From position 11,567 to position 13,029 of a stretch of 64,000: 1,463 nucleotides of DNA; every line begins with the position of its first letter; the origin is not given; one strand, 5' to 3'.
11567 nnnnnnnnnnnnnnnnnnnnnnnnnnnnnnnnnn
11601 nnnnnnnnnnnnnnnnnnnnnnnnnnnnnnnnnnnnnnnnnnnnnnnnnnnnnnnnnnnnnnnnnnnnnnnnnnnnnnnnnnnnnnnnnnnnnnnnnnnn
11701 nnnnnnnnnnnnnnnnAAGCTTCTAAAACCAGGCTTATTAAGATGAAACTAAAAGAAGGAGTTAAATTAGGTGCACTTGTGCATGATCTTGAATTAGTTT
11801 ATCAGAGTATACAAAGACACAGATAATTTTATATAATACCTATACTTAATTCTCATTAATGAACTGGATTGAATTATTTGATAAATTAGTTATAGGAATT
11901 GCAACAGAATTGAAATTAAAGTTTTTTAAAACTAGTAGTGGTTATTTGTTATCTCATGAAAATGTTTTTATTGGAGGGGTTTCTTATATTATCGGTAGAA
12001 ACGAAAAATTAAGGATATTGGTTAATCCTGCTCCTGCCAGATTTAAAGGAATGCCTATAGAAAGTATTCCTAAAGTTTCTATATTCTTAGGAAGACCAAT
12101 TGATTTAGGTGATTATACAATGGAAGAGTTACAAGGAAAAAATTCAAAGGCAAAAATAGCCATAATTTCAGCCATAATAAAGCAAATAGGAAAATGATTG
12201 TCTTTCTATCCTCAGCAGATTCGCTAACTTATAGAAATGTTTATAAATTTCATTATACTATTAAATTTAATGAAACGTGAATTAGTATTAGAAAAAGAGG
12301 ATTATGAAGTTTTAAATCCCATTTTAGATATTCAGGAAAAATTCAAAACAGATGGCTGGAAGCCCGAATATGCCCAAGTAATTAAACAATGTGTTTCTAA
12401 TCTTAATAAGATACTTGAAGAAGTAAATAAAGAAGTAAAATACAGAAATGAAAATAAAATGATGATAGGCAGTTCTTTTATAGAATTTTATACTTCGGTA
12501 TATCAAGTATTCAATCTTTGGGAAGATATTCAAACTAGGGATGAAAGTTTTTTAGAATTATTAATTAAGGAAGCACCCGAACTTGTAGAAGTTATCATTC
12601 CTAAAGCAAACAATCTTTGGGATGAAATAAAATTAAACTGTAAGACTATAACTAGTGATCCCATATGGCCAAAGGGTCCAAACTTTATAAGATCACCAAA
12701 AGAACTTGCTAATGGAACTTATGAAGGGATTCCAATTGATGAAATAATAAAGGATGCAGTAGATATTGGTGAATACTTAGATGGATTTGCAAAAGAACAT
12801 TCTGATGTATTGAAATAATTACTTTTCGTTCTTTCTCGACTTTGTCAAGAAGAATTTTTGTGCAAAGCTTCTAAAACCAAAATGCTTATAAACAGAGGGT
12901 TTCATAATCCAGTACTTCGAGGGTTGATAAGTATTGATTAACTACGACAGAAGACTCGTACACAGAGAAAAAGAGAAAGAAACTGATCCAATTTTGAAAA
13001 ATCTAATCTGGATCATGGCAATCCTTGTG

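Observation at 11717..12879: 1.1-kb low-GC insertion bracketed by a perfect 15-bp direct repeat that overlaps the PfkB kinase stop codon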

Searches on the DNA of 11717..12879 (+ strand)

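Call 87: search_dna_similar(query=window:11717-12879:+, collection=phages, mode=distant, max_evalue=0.001, max_rows=10)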
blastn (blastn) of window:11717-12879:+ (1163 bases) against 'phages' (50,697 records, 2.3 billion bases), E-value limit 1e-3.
No match.

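Call 88: search_dna_similar(query=window:11717-12879:+, collection=plasmids, mode=distant, max_evalue=0.001, max_rows=10)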
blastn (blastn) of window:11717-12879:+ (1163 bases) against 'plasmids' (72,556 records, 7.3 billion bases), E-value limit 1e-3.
No match.

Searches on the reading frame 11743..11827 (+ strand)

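Call 57: search_protein_families(library=padloc, proteins=[window:11743-11827:+], max_evalue=1)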
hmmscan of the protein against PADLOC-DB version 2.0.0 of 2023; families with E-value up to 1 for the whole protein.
window:11743-11827:+ (27 aa): 0 families

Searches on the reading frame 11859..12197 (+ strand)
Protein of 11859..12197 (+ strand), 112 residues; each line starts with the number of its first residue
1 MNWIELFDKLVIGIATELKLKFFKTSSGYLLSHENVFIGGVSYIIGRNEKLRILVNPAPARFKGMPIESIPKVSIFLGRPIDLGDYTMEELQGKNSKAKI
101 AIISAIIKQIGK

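Call 6: search_protein_families(library=pfam, proteins=[window:11859-12197:+], max_evalue=1)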
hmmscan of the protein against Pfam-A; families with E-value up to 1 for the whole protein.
window:11859-12197:+ (112 aa): 1 family
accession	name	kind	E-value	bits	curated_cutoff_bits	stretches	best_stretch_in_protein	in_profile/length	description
PF11069.13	CFAP298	-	0.22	12.4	27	0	42-57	17-32/97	Cilia- and flagella-associated protein 298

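Call 7: search_protein_families(library=phrogs, proteins=[window:11859-12197:+], max_evalue=1)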
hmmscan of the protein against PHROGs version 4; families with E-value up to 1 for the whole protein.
window:11859-12197:+ (112 aa): 0 families

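Call 11: find_encoding_contigs(protein=window:11859-12197:+, flank=6000, max_places=10)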
Protein window:11859-12197:+ (112 aa): 3 contigs read that carry it; 3 places shown.
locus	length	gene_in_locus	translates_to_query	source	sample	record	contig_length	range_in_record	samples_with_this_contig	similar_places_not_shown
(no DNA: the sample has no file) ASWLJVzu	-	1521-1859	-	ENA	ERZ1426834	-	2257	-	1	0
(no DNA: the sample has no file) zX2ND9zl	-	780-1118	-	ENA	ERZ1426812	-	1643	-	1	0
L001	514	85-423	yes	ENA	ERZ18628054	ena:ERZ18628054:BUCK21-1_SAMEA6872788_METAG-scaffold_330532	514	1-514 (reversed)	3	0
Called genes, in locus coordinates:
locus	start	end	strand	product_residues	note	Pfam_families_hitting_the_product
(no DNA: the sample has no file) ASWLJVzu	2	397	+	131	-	?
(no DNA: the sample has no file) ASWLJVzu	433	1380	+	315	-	PF00294:PfkB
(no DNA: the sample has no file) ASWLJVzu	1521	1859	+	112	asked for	-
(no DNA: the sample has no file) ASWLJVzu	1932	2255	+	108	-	?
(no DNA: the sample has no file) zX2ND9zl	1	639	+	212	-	?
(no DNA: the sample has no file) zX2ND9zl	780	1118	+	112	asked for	-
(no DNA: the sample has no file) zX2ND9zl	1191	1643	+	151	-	?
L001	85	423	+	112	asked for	-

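Call 38: find_homologous_proteins(query=window:11859-12197:+, max_evalue=0.01)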
Query window:11859-12197:+ (112 aa): 3 proteins with E <= 0.01 among 8 candidates.
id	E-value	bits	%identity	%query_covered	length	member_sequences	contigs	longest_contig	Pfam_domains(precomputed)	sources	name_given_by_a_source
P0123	1.1e-56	207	89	96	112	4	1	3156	-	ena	-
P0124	2.4e-36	142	85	71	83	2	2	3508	-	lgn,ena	-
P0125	2.7e-24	103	54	100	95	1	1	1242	-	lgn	-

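Call 40: find_encoding_contigs(protein=P0123, flank=5000, max_places=6)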
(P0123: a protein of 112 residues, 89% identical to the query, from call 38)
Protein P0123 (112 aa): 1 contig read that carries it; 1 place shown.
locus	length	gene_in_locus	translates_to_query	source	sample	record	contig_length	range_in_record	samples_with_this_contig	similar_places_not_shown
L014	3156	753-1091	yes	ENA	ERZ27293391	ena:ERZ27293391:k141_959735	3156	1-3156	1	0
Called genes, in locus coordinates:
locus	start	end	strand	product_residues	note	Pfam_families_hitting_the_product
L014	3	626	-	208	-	?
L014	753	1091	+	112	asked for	-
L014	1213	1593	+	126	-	-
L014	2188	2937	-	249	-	PF00009:GTP_EFTU (faint), PF00350:Dynamin_N (faint), PF16897:MMR_HSR1_Xtn (faint), PF03193:RsgA_GTPase, PF01926:MMR_HSR1, PF02421:FeoB_N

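Call 41: find_encoding_contigs(protein=P0124, flank=5000, max_places=6)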
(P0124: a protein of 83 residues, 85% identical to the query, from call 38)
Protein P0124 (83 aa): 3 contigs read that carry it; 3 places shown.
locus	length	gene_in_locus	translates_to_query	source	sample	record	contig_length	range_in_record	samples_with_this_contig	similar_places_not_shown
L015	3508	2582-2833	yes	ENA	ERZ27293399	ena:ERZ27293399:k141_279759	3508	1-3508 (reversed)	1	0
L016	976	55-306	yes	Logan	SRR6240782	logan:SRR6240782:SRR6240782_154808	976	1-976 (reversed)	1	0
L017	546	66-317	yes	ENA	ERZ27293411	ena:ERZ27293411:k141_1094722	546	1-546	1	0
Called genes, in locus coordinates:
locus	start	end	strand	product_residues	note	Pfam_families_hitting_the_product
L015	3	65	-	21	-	?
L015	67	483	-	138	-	PF00572:Ribosomal_L13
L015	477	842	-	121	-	PF17135:Ribosomal_L18, PF00828:Ribosomal_L27A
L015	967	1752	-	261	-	PF01193:RNA_pol_L, PF01000:RNA_pol_A_bac, PF00037:Fer4 (faint), PF13237:Fer4_10 (weak), PF13187:Fer4_9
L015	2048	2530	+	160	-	PF01797:Y1_Tnp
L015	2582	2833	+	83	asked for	-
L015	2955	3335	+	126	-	-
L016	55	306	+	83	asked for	-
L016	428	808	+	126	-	-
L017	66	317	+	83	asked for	-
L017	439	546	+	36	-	?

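Call 42: find_encoding_contigs(protein=P0125, flank=5000, max_places=6)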
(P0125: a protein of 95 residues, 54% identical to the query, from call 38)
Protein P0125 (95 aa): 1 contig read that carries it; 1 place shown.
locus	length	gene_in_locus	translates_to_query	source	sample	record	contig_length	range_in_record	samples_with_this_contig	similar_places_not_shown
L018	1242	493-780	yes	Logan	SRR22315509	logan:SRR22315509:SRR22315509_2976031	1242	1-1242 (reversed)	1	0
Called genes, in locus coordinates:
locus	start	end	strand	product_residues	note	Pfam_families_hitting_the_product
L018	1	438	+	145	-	?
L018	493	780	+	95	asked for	-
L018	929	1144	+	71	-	-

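Call 57: search_protein_families(library=padloc, proteins=[window:11859-12197:+, L014:1213-1593:+, L018:929-1144:+], max_evalue=1)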
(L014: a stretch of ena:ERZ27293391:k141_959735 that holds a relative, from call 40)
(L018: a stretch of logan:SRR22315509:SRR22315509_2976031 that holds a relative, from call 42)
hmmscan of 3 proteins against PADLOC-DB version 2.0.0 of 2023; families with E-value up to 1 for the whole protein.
window:11859-12197:+ (112 aa): 0 families

L014:1213-1593:+ (126 aa): 0 families

L018:929-1144:+ (71 aa): 0 families

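Call 61: find_related_loci(query=A2, collection=viral_contigs, flank=6000)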
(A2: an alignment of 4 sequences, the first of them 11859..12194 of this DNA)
Query A2 (112 aa) in viral_contigs; peptide patterns used: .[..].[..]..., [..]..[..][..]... (x = any residue, [..] = any of these).
92 stretches matched a pattern, but none encodes a relative of the query by tblastn (E <= 1e-3).

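Call 64: predict_structure(alignment_id=A2)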
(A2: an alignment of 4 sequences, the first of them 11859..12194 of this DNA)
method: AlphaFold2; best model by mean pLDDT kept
length: 112 residues; sequences in the alignment: 4
mean_pLDDT: 89.2   pTM: 0.83
mean pLDDT of the five models: 89.2, 88.4, 88.2, 87.8, 79.8
residues with pLDDT >= 90: 70; 70-90: 37; 50-70: 5; < 50: 0
segments of 3 or more residues with pLDDT < 50: none
pLDDT, mean of each block of 10 residues (from residue 1): 90 95 91 92 89 91 88 75 93 89 91 69
secondary structure, 60 per line:
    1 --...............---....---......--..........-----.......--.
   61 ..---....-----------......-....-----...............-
elements in order: H3-17 E21-24 E28-33 E36-45 E51-57 E81-86 H88-91 H97-111

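Call 68: fold_search(model_id=the predicted structure, library=pdb)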
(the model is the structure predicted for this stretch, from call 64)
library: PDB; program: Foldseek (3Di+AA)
matches with E <= 10: 260; with E <= 0.001: 0
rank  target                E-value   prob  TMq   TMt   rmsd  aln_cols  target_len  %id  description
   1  6mjb_A                8.6e-02  0.30  0.31  0.32   8.5       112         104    8  Structure of Candida glabrata Csm1:Dsn1(14-72) complex (released 2018-11-07)
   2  4g7n_B                2.4e-01  0.09  0.20  0.13  13.5       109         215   15  The Structure of the Plk4 Cryptic Polo Box Reveals Two Tandem Polo Boxes Required for Centriole Duplication (released 2012-10-10)
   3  2od0_A                3.9e-01  0.16  0.29  0.31  11.0       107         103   13  The crystal structure of gene product VP1028 from Vibrio parahaemolyticus (released 2007-01-23)
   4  4nk7                  5.0e-01  0.08  0.21  0.13  12.9       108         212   18  Crystal Structure of the D. melanogaster Plk4 cryptic polo box (CPB) (released 2014-08-27)
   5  3n4s_B                5.3e-01  0.33  0.43  0.46   7.5       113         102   10  Structure of Csm1 C-terminal domain, P21212 form (released 2010-09-01)
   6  2oc6_A                5.6e-01  0.38  0.30  0.28   3.1        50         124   12  Crystal structure of a protein from the duf1801 family (ydhg, bsu05750) from bacillus subtilis at 1.75 A resolution (released 2007-01-16)
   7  1kaf_D                5.6e-01  0.16  0.23  0.24   5.6        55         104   24  DNA Binding Domain Of The Phage T4 Transcription Factor MotA (AA105-211) (released 2001-11-21)
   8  4g7n_A                5.6e-01  0.08  0.22  0.13  12.9       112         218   19  The Structure of the Plk4 Cryptic Polo Box Reveals Two Tandem Polo Boxes Required for Centriole Duplication (released 2012-10-10)
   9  4n7v_A                5.6e-01  0.07  0.19  0.12  13.5       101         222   11  Crystal structure of human Plk4 cryptic polo box (CPB) in complex with a Cep152 N-terminal fragment (released 2014-07-02)
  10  1kaf_A                6.0e-01  0.23  0.39  0.40   8.3       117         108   14  DNA Binding Domain Of The Phage T4 Transcription Factor MotA (AA105-211) (released 2001-11-21)
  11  6vu7_D                6.0e-01  0.18  0.23  0.21   5.2        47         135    8  Crystal structure of YbjN, a putative transcription regulator from E. coli (released 2020-03-11)
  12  2bsi_A                6.3e-01  0.16  0.36  0.35   9.8       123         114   14  Crystal structure of the type III secretion chaperone SycT from Yersinia enterocolitica (crystal form 1) (released 2005-09-26)
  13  4khb_E                6.3e-01  0.12  0.27  0.29  10.9       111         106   11  Structure of the Spt16D Pob3N heterodimer (released 2013-05-29)
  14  4nkb_A                7.1e-01  0.15  0.32  0.21   7.6       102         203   12  Crystal Structure of the cryptic polo box (CPB)of ZYG-1 (released 2014-08-27)
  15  4yfk_D                7.1e-01  0.05  0.20  0.03  15.6       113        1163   15  Escherichia coli RNA polymerase in complex with squaramide compound 8. (released 2015-03-11)
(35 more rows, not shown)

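Call 71: search_protein_representatives(alignment_id=A2)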
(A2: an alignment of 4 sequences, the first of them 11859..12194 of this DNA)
Query: 4 sequences, 112 profile positions. Proteins with E-value up to 0.001 (for the whole library): 11; up to 1e-10: 6; up to 1e-30: 2. The best 11 are listed.
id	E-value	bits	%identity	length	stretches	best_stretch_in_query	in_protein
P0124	1.1e-45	170.6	-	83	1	30-112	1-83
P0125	1.0e-42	161.0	-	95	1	1-112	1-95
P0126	2.4e-19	85.7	-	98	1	4-112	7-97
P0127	3.3e-12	62.7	-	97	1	3-108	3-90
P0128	2.0e-11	60.2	-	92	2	1-57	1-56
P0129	6.0e-11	58.7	-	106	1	1-111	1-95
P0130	9.8e-10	54.8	-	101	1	4-106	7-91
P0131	4.0e-09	52.8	-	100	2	79-112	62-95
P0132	4.9e-09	52.5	-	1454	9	59-83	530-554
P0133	2.4e-05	40.6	-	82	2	81-108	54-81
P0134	3.3e-05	40.2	-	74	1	44-109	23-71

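Call 76: find_related_loci(query=A3, collection=metagenome_contigs, flank=5000)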
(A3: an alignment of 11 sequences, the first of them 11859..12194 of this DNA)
Query A3 (112 aa) in metagenome_contigs; peptide patterns used: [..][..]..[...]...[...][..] (x = any residue, [..] = any of these).
95 stretches matched a pattern; 6 encode a relative of the query (tblastn E <= 1e-3); 6 distinct loci.
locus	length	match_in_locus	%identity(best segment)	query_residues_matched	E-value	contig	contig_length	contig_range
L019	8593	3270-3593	88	1-108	8e-62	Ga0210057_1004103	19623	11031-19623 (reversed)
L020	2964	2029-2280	86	25-108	8e-47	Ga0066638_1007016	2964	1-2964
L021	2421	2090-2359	34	5-112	2e-16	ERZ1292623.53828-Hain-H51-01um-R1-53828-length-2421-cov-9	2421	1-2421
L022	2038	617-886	33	5-112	3e-14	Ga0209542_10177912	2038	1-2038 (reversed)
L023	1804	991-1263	35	1-112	1e-12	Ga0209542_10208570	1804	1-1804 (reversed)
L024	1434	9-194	36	28-110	2e-8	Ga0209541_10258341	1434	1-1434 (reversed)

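Call 77: search_protein_families(library=pfam, alignment_id=A3, max_evalue=0.1)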
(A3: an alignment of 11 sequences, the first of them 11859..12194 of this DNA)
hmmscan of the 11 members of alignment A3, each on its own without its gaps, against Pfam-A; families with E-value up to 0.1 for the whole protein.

A. member 1, window:11859-12194:+ (112 aa): 0 families

B. families by the number of members that match (of 11 scanned): 4 families
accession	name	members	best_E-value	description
PF20037.4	DUF6440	1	0.0093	Family of unknown function (DUF6440)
PF17802.7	SpaA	1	0.055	Prealbumin-like fold domain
PF01088.27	Peptidase_C12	1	0.058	Ubiquitin carboxyl-terminal hydrolase, family 1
PF22721.1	TBP-TOTE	1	0.068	TATA-binding-like protein domain of the TOTE conflict systems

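Call 106: search_protein_families(library=pfam, proteins=[L021:3-1379:+, L021:1591-2031:+, L022:65-505:+, L022:998-2038:+, L023:438-719:+, L018:1-438:+, L014:1213-1593:+, L015:2048-2530:+], max_evalue=0.001)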
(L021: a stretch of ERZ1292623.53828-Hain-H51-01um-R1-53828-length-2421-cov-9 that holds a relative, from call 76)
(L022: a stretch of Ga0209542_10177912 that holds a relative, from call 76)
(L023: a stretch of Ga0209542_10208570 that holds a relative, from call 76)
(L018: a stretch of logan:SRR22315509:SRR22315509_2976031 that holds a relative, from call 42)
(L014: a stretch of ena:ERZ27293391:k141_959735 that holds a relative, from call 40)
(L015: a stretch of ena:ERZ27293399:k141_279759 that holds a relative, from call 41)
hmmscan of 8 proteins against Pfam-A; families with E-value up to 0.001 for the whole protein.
L021:3-1379:+ (458 aa): 0 families

L021:1591-2031:+ (146 aa): 0 families

L022:65-505:+ (146 aa): 2 families
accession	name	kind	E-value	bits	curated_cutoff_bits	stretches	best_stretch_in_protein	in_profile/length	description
PF04845.19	PurA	-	0.00092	19.1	25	1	71-137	157-218/219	PurA ssDNA and RNA-binding protein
PF13412.12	HTH_24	-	0.00096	19.1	21.9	0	13-49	7-42/48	Winged helix-turn-helix DNA-binding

L022:998-2038:+ (347 aa): 0 families

L023:438-719:+ (93 aa): 1 family
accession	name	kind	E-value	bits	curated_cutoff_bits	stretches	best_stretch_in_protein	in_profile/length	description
PF09860.14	DUF2087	-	1.9e-16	60.4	22.4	1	3-69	4-69/69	Uncharacterized protein conserved in bacteria (DUF2087)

L018:1-438:+ (145 aa): 0 families

L014:1213-1593:+ (126 aa): 0 families

L015:2048-2530:+ (160 aa): 1 family
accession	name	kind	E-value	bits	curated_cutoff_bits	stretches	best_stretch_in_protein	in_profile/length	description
PF01797.21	Y1_Tnp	-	1.6e-22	80.4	23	1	44-154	11-121/121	Transposase IS200 like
